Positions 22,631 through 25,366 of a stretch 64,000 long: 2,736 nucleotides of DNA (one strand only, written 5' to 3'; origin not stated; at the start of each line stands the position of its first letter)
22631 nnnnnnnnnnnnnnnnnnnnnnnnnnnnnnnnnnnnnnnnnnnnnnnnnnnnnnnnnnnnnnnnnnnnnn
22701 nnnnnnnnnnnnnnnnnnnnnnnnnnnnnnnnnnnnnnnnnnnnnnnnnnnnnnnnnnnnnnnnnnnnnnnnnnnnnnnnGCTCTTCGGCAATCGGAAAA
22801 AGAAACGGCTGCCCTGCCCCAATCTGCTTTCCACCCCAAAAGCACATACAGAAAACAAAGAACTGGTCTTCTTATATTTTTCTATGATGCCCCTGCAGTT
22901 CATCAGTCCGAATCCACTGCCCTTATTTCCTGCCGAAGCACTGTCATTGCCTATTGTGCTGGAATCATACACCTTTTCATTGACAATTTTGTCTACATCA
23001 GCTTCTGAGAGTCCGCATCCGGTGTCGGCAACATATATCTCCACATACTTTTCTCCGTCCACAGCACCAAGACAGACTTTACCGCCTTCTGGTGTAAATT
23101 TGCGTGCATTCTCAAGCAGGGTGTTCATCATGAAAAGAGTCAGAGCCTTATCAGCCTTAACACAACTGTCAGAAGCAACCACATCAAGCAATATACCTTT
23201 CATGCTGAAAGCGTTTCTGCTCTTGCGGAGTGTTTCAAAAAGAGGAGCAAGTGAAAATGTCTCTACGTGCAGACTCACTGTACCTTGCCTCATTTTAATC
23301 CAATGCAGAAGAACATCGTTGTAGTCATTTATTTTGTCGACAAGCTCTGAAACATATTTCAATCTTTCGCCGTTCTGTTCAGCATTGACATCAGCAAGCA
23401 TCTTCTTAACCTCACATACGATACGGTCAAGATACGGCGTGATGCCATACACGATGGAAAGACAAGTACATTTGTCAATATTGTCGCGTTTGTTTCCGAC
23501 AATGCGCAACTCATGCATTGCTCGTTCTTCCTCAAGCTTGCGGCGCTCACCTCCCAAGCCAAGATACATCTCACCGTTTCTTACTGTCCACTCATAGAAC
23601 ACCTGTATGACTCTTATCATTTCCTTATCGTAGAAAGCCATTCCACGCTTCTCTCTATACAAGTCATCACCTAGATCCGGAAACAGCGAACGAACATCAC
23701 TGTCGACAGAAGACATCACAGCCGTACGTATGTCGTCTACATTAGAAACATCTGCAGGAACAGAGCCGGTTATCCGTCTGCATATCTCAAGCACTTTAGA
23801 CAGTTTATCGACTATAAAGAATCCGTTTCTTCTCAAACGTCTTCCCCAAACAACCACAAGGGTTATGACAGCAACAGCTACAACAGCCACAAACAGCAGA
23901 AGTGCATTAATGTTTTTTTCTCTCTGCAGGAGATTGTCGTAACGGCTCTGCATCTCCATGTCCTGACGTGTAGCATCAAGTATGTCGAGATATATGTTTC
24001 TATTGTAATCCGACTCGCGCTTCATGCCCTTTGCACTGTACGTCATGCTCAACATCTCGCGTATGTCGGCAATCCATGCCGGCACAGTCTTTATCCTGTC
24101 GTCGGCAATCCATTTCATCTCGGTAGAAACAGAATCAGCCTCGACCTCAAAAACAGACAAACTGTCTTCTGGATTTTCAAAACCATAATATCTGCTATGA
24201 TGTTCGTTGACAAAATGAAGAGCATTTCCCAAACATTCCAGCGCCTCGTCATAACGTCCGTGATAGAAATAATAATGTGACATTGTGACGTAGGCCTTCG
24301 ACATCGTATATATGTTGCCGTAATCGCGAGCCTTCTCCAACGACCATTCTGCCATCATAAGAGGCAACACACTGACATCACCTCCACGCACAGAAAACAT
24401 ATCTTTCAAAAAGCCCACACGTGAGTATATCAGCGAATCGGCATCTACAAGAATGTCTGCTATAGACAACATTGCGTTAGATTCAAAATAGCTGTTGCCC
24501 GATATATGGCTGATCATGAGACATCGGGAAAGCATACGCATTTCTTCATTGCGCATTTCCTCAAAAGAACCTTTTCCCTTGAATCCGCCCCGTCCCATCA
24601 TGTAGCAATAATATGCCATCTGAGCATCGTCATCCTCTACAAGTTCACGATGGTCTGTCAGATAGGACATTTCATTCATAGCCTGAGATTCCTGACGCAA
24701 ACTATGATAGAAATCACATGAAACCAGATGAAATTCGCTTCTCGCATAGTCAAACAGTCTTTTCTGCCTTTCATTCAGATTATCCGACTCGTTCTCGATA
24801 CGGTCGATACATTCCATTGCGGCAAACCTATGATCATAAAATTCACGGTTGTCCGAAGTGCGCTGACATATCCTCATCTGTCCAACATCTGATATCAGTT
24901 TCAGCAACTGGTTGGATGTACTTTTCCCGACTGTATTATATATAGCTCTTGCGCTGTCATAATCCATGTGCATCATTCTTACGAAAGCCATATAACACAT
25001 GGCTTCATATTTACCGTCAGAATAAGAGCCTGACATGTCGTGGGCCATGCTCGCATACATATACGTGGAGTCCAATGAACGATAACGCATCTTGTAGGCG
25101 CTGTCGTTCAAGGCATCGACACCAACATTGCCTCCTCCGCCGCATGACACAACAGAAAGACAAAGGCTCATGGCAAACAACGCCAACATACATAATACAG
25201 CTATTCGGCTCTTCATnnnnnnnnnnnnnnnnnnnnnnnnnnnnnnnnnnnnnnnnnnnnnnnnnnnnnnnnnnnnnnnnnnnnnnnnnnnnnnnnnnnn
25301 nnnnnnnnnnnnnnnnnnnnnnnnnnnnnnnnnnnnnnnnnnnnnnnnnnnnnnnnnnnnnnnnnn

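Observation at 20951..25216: Two paralogous sensor kinases fused in one 1421-aa reading frame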

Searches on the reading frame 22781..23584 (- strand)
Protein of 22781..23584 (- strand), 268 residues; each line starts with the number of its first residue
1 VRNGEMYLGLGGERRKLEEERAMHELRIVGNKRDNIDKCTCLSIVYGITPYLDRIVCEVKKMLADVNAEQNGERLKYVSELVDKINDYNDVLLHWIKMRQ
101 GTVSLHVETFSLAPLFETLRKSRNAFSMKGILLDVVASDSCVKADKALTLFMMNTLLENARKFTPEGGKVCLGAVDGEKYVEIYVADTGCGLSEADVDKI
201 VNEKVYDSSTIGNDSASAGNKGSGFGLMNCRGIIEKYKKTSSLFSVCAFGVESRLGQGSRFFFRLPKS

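Call 27: search_solved_structures(query=A2, max_evalue=0.001, show_alignments=4)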
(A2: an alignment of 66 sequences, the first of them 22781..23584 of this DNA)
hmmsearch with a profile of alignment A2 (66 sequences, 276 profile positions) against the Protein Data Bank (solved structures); distinct sequences matched with E-value up to 0.001: 23.
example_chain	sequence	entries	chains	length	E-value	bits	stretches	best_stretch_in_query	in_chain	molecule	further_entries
5c93_A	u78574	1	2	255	1.6e-10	43.7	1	88-274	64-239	Histidine kinase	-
4u7n_A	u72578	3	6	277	2e-10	43.4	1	88-274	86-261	Histidine protein kinase sensor protein | Histidine kinase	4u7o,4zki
6paj_A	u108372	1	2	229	3.5e-10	42.6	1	106-275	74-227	Sensor protein SrrB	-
7z8n_A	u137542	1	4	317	9.3e-09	37.9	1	90-271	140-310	Histidine kinase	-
3sl2_A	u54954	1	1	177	2.3e-08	36.7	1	139-205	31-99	Sensor histidine kinase yycG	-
4i5s_A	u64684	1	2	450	5.6e-08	35.4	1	119-246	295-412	Putative histidine kinase CovS; VicK-like protein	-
8h70_A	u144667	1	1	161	9.2e-08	34.7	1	117-275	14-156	Phosphate regulon sensor protein PhoR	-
4q20_A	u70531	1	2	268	2e-07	33.5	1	94-203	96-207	Sensor protein DivL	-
8g3a_D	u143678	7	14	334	3.1e-07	33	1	107-206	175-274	Sensor protein BceS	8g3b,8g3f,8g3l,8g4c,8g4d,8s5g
9jfj_A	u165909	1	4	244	5e-07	32.3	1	108-204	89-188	Sensor histidine kinase ZraS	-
4jas_A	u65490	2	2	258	3e-06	29.7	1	79-275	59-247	Histidine kinase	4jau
6azr_A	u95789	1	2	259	3.4e-06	29.5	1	80-275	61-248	Sensor histidine kinase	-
6rh7_A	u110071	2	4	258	3.5e-06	29.5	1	80-275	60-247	Sensor histidine kinase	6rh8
2c2a_A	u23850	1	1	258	3.5e-06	29.5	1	80-275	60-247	SENSOR HISTIDINE KINASE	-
5uht_A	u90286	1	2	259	3.7e-06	29.4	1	80-275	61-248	Sensor histidine kinase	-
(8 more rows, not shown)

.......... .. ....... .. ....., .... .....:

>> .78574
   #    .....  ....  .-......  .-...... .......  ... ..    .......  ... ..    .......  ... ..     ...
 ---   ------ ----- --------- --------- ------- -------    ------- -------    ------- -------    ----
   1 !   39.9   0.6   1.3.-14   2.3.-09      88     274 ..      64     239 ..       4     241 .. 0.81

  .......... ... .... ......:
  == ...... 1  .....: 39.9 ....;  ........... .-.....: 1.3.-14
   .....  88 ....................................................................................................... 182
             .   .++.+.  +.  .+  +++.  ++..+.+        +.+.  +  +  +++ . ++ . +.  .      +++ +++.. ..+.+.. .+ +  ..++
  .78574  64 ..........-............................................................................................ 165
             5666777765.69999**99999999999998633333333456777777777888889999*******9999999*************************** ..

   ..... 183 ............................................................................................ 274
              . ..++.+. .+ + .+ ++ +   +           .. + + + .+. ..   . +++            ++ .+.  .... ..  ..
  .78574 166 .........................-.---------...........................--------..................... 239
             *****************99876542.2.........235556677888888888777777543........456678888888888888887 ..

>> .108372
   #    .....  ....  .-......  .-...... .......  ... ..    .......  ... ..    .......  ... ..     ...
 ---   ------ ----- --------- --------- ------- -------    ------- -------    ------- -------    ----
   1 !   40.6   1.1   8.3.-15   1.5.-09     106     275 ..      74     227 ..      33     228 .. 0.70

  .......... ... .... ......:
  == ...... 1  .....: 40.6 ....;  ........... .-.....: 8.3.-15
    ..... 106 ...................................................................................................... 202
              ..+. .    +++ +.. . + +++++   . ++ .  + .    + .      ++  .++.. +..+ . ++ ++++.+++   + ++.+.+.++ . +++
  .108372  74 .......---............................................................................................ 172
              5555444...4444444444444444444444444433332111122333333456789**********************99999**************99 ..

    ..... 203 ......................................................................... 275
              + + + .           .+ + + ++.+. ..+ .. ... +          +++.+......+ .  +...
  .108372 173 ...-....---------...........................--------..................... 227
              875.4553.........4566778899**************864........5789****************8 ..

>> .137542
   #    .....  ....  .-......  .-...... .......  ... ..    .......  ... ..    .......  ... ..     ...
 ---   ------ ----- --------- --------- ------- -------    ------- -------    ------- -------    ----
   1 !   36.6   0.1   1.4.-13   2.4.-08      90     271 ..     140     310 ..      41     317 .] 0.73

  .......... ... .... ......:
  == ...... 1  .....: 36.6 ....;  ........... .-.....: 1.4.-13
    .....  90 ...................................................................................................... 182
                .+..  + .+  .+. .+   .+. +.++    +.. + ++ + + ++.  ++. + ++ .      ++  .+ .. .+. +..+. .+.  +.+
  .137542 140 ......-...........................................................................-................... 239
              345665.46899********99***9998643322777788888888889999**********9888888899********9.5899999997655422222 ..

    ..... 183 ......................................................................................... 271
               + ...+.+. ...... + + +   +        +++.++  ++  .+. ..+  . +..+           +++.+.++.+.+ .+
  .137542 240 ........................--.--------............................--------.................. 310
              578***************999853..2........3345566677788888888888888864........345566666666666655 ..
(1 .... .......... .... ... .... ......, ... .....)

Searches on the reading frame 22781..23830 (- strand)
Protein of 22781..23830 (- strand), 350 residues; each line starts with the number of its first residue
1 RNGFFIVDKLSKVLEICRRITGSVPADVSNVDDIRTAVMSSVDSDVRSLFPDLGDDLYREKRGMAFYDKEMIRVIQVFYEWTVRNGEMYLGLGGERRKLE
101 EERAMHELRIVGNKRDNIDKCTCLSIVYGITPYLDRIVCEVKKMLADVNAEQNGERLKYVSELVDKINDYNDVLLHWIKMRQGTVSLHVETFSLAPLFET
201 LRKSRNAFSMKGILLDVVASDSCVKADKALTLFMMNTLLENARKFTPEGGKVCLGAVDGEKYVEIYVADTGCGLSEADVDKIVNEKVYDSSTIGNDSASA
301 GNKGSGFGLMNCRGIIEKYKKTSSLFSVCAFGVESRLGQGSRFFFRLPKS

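Call 10: search_solved_structures(query=window:22781-23830:-, max_evalue=0.01, show_alignments=3)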
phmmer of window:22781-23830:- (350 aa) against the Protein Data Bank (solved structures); distinct sequences matched with E-value up to 0.01: 10.
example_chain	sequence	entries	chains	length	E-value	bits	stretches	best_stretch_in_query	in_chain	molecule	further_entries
6paj_A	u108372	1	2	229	5.1e-08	35.5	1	167-349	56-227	Sensor protein SrrB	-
5c93_A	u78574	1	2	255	8.8e-05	24.9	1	159-348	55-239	Histidine kinase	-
4u7n_A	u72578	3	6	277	0.00011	24.6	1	159-348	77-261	Histidine protein kinase sensor protein | Histidine kinase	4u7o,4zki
8g3a_D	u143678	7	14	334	0.00017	24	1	184-301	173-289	Sensor protein BceS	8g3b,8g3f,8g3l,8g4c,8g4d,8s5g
3sl2_A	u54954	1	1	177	0.00023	23.5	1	221-289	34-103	Sensor histidine kinase yycG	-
4i5s_A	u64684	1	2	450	0.00041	22.7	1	212-321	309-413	Putative histidine kinase CovS; VicK-like protein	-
7z8n_A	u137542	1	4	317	0.00075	21.8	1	174-347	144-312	Histidine kinase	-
6qrj_A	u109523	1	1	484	0.00099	21.4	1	168-348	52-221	Hybrid kinase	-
4q20_A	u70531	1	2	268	0.0022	20.3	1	172-296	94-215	Sensor protein DivL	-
8u4x_A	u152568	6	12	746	0.0039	19.5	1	166-348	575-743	histidine kinase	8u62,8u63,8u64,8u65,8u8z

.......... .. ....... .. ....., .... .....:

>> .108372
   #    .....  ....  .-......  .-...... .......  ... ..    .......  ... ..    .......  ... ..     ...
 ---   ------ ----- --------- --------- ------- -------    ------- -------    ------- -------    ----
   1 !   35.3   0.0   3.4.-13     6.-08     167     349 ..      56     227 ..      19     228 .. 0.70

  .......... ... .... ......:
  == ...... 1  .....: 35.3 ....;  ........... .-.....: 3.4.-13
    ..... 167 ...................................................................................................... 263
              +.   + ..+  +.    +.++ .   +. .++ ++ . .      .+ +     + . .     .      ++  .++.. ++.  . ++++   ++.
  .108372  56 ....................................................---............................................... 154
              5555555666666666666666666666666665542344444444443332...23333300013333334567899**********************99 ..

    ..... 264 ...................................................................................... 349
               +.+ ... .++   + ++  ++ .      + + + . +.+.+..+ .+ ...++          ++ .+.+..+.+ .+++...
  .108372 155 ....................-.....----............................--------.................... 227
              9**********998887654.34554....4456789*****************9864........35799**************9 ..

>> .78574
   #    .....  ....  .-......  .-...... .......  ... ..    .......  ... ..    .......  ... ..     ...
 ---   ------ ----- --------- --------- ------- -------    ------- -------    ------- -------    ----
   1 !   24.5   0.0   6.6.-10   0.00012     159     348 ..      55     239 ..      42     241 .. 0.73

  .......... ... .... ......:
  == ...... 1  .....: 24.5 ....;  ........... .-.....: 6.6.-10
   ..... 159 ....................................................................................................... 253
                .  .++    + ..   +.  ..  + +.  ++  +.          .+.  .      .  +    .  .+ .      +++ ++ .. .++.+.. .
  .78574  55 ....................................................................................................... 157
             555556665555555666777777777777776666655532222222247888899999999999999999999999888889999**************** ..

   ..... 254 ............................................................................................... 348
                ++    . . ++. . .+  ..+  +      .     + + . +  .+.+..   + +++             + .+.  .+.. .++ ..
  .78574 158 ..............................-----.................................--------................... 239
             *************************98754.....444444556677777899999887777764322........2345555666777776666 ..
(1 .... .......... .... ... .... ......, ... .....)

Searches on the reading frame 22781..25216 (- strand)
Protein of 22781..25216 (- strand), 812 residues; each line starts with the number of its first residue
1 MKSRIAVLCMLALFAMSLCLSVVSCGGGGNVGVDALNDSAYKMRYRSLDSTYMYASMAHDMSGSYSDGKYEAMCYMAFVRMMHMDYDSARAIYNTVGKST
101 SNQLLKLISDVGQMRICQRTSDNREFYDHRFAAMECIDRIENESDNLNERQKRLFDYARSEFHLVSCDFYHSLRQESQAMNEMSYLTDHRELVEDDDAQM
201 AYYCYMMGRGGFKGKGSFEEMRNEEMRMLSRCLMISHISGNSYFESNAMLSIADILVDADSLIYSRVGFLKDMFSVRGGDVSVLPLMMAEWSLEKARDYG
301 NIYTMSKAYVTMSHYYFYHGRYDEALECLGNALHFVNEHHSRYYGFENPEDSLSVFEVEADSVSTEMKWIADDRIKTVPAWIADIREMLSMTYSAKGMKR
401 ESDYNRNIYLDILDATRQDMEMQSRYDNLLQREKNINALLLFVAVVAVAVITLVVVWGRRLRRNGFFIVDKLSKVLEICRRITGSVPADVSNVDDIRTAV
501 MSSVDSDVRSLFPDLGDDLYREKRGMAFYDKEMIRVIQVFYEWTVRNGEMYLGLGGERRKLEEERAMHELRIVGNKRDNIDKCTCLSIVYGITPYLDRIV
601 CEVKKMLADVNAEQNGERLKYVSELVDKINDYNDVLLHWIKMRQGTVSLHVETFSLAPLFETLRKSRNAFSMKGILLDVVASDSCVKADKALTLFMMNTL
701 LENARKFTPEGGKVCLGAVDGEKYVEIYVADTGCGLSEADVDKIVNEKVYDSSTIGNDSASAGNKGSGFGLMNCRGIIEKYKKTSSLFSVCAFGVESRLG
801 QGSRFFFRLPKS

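Call 5: search_protein_families(library=pfam, proteins=[window:22781-25216:-], max_evalue=10)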
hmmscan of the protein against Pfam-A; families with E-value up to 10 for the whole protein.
window:22781-25216:- (812 aa): 8 families
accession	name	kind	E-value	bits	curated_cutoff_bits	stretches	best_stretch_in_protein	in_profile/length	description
PF17139.9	DUF5112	-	2.4e-69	234.2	29.4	1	33-295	1-264/266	Domain of unknown function (DUF5112)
PF17140.10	DUF5113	-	6e-43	147.1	27.1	1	299-453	1-155/161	Domain of unknown function (DUF5113)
PF02518.31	HATPase_c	-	7.4e-14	52.6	26.4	1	696-811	9-109/111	Histidine kinase-, DNA gyrase B-, and HSP90-like ATPase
PF07719.23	TPR_2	-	0.00096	19.6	27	1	307-333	2-28/34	Tetratricopeptide repeat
PF00515.34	TPR_1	-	0.052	13.8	27.8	1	316-333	11-28/34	Tetratricopeptide repeat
PF13374.12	TPR_10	-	0.18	12.3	27.5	1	309-334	5-30/42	Tetratricopeptide repeat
PF04010.18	DUF357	-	0.58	10.6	29.4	1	298-329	26-57/73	Protein of unknown function (DUF357)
PF13181.12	TPR_8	-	0.64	10.8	25.7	1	307-332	2-27/34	Tetratricopeptide repeat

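Call 6: search_protein_families(library=ncbifam, proteins=[window:22781-25216:-], max_evalue=1)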
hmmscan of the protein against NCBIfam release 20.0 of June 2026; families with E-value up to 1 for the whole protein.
window:22781-25216:- (812 aa): 52 families (the best 25 are shown)
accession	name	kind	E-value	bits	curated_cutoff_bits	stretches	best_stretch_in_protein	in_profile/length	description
NF041832.1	near_NosP_CTERM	subfamily_domain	9.5e-18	64.4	400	1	614-811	41-225/370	NahK/ErcS family hybrid sensor histidine kinase/response regulator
NF053520.1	HK_Porph_FimS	equivalog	3.1e-16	58.8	600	1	635-811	450-617/618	sensor histidine kinase FimS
NF047405.1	SensHisKinSapS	equivalog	8.7e-14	51.6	550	1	603-784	137-314/341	two-component system sensor histidine kinase SapS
NF046044.1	PnpS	equivalog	1.6e-13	50.4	400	1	636-810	227-390/390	two-component system histidine kinase PnpS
NF006800.0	PRK09303.1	equivalog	2.3e-13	49.8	342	1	620-810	197-376/383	histidine kinase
TIGR02956.1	TMAO_torS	equivalog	3.8e-13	48.5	676.5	1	633-810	517-681/967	TMAO reductase system sensor histidine kinase/response regulator TorS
TIGR02966.1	phoR_proteo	equivalog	5e-13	48.8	334.2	1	612-808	147-332/333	phosphate regulon sensor histidine kinase PhoR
NF033092.0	HK_WalK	equivalog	1e-12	47.5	725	1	636-810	429-593/594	cell wall metabolism sensor histidine kinase WalK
NF008312.0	PRK11100.1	equivalog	4.1e-12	45.7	356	1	619-796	294-467/477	two-component system sensor histidine kinase CreC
NF041831.1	NO_HK_NahK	exception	2e-10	39.3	1500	1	609-810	522-710/854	hybrid sensor histidine kinase/response regulator NahK/ErcS'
NF012163.2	BaeS_SmeS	equivalog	4.2e-10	39.1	500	1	645-782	303-437/457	sensor histidine kinase efflux regulator BaeS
NF047874.1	MASE3_PAS_HK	subfamily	5.7e-10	38.6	560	1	696-811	524-625/655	MASE3 domain-containing sensor histidine kinase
NF050805.1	CellDivHKDivJCaul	equivalog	1.6e-09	36.5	1000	1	686-810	409-519/531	cell cycle sensor histidine kinase DivJ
NF041735.1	hist_kin_RppB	equivalog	2.9e-09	36.3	400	1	636-810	273-438/438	two-component system sensor histidine kinase RppB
NF041947.1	LuxQ_Vibrio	equivalog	4.5e-09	34.8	1200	1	633-810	525-695/843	quorum-sensing autoinducer 2 sensor kinase/phosphatase LuxQ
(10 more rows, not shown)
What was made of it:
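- Closest known: Porphyromonas gingivalis FimS. Same: NCBIfam FimS is among the best hits to CA1 (call 6).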
